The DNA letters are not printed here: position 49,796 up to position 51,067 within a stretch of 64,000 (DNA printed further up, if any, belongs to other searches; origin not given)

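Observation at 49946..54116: LanB encoded as two ORFs with a 17-nt out-of-frame overlap, plus large low-complexity inserts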

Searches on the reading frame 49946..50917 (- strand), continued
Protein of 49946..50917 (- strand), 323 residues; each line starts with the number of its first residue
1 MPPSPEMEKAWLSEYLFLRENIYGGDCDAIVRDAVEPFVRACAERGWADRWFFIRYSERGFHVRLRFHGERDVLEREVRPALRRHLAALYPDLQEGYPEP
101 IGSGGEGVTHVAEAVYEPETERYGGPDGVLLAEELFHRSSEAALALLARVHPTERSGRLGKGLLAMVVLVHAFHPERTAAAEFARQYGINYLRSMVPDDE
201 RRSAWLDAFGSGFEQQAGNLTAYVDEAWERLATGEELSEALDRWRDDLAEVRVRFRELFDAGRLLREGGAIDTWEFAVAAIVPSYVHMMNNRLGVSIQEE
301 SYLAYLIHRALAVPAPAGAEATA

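Call 60: find_encoding_contigs(protein=P0002, flank=9000, max_places=2)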
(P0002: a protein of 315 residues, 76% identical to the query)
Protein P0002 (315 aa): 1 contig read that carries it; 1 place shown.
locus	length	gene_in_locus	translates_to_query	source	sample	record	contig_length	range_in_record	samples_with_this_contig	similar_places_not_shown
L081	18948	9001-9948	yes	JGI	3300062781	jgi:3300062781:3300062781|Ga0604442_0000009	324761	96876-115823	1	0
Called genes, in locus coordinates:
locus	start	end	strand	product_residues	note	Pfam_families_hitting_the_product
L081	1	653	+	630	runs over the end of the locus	PF01134:GIDA, PF12831:FAD_oxidored (weak), PF21680:GIDA_C_1st, PF13932:SAM_GIDA_C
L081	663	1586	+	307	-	PF02374:ArsA_ATPase (weak), PF06564:CBP_BcsQ (weak), PF10609:ParA (weak), PF13614:AAA_31, PF00142:Fer4_NifH (weak), PF01656:CbiA, PF09140:MipZ (faint)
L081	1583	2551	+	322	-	PF02195:ParB_N, PF17762:HTH_ParB, PF23552:ParB_C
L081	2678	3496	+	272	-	PF01551:Peptidase_M23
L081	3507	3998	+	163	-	PF04519:Bactofilin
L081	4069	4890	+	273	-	PF01784:DUF34_NIF3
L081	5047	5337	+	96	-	PF04248:NTP_transf_9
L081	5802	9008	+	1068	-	PF04738:Lant_dehydr_N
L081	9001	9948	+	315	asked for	PF14028:Lant_dehydr_C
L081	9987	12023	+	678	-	PF05147:LANC_like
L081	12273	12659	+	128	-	-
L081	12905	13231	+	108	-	-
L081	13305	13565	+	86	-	-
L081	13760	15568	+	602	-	PF00664:ABC_membrane, PF00005:ABC_tran, PF09818:ABC_ATPase (faint)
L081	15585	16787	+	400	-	PF25973:BSH_CzcB (weak), PF26002:Beta-barrel_AprE (weak)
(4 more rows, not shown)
